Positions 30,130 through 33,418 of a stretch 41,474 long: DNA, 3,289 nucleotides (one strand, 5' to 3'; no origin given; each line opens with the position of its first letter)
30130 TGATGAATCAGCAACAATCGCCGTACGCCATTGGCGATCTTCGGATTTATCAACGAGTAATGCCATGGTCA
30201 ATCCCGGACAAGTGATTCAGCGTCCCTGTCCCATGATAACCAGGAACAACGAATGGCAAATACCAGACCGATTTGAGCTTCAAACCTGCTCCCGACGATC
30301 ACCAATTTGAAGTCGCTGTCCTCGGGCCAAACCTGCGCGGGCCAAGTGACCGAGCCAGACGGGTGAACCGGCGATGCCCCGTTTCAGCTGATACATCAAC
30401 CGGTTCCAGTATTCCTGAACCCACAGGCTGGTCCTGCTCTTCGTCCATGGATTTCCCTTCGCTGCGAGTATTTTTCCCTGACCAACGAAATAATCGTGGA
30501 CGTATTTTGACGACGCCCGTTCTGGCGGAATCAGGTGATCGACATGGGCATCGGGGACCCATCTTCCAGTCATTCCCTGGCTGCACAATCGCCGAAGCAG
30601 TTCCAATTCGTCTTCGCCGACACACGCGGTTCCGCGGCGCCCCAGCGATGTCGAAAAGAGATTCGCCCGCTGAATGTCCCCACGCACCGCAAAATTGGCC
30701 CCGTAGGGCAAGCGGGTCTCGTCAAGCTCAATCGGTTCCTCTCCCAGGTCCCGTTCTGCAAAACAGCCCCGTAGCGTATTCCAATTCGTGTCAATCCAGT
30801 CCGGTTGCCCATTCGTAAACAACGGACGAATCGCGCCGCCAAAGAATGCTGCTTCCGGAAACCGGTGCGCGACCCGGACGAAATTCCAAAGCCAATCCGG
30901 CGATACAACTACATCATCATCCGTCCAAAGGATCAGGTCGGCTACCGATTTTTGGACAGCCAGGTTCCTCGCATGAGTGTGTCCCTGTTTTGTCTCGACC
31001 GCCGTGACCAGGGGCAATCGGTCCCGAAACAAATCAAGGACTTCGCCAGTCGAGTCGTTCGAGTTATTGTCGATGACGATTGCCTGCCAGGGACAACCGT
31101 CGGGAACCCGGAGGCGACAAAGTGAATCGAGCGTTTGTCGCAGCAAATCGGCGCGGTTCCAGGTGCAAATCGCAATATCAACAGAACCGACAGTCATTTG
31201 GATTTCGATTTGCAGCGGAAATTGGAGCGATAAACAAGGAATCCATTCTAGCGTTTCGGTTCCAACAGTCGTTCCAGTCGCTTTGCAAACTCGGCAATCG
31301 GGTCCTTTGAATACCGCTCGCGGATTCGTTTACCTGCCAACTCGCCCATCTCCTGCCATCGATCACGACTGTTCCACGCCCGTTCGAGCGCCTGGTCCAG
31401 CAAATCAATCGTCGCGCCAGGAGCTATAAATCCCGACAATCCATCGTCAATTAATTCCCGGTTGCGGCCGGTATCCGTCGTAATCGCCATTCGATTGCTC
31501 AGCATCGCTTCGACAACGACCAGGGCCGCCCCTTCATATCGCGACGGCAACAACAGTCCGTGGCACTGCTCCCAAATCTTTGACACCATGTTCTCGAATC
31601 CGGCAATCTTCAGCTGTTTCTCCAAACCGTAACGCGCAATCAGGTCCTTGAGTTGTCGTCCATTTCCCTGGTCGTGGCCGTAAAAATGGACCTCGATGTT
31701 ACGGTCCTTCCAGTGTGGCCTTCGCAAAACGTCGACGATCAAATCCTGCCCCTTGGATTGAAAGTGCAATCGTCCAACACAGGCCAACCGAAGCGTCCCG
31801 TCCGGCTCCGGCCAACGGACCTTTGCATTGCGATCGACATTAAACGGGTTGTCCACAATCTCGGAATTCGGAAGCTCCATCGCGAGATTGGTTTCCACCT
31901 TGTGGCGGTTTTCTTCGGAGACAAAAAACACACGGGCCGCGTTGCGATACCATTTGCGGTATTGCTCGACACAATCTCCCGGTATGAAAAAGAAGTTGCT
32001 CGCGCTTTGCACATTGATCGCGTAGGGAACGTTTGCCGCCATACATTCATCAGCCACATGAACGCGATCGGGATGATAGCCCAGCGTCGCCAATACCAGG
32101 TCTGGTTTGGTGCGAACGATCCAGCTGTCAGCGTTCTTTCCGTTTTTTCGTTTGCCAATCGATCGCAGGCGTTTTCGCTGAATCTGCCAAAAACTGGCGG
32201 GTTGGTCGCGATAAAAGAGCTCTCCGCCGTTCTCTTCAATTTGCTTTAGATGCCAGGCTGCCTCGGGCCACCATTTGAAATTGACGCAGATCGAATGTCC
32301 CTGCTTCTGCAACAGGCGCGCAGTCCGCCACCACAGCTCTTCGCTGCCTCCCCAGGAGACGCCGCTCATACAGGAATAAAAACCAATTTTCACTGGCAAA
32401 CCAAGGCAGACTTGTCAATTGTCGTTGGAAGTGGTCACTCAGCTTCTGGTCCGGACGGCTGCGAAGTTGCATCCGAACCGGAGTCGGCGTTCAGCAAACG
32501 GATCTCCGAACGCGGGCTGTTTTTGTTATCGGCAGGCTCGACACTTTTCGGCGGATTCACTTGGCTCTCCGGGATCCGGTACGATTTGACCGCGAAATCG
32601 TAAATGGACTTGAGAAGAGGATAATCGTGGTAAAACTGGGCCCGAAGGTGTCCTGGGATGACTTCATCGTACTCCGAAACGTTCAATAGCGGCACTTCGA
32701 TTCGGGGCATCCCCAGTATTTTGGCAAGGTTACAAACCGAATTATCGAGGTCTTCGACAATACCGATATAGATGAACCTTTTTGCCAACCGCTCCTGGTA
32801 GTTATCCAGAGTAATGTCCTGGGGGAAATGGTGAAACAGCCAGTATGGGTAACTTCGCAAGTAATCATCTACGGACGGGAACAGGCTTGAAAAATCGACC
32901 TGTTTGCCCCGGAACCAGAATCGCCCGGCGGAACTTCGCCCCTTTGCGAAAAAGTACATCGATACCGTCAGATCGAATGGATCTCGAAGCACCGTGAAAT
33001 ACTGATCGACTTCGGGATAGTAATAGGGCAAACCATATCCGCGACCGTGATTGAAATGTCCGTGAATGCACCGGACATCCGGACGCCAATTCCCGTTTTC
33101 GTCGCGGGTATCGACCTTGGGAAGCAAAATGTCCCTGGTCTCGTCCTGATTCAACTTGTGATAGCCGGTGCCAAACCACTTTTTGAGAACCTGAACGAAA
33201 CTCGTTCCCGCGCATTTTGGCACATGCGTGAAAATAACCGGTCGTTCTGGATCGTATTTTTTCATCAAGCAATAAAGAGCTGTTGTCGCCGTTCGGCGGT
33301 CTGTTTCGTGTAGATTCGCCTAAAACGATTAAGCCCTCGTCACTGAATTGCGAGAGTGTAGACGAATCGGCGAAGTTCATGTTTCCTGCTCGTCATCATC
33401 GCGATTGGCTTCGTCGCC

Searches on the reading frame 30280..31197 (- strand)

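Call 24: search_protein_families(library=pfam, proteins=[window:30280-31197:-], max_evalue=0.001)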
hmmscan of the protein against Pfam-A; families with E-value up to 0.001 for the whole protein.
window:30280-31197:- (305 aa): 3 families
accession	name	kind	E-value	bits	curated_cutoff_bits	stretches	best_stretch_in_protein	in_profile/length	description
PF00535.33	Glycos_transf_2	-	2.3e-20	73.6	23.3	1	8-126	2-119/168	Glycosyl transferase family 2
PF13641.12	Glyco_tranf_2_3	-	4.5e-09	37.1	27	1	7-226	4-216/230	Glycosyltransferase like family 2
PF13632.12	Glyco_trans_2_3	-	6.2e-05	23.3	27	1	89-243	2-129/198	Glycosyl transferase family group 2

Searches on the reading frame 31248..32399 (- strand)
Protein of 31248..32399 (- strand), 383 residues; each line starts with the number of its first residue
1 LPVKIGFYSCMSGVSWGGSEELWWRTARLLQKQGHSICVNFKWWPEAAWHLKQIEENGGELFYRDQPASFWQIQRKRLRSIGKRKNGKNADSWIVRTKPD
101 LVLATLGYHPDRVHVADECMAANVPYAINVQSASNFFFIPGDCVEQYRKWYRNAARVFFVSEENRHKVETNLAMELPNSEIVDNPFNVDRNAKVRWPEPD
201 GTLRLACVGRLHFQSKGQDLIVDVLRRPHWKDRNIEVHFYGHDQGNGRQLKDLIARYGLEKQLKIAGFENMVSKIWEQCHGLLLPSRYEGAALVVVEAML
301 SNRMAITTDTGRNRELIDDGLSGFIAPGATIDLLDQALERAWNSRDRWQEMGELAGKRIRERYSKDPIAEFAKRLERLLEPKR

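Call 24: search_protein_families(library=pfam, proteins=[window:31248-32399:-], max_evalue=0.001)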
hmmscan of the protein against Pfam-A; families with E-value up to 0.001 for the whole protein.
window:31248-32399:- (383 aa): 3 families
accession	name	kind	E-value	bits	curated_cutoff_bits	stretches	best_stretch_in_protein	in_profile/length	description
PF00534.26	Glycos_transf_1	-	2.2e-21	76.6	26.4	1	193-355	6-169/172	Glycosyl transferases group 1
PF13692.12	Glyco_trans_1_4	-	7.2e-21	75.4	27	1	204-341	3-139/142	Glycosyl transferases group 1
PF20706.3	GT4-conflict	-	6.3e-06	25.8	26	1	151-299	144-302/385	Family 4 Glycosyltransferase in conflict systems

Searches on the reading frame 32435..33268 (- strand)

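Call 24: search_protein_families(library=pfam, proteins=[window:32435-33268:-], max_evalue=0.001)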
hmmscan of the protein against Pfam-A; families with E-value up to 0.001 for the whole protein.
window:32435-33268:- (277 aa): 1 family
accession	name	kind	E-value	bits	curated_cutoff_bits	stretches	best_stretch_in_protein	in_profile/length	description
PF03567.20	Sulfotransfer_2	-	3e-05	24.7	22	1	6-194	6-203/252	Sulfotransferase family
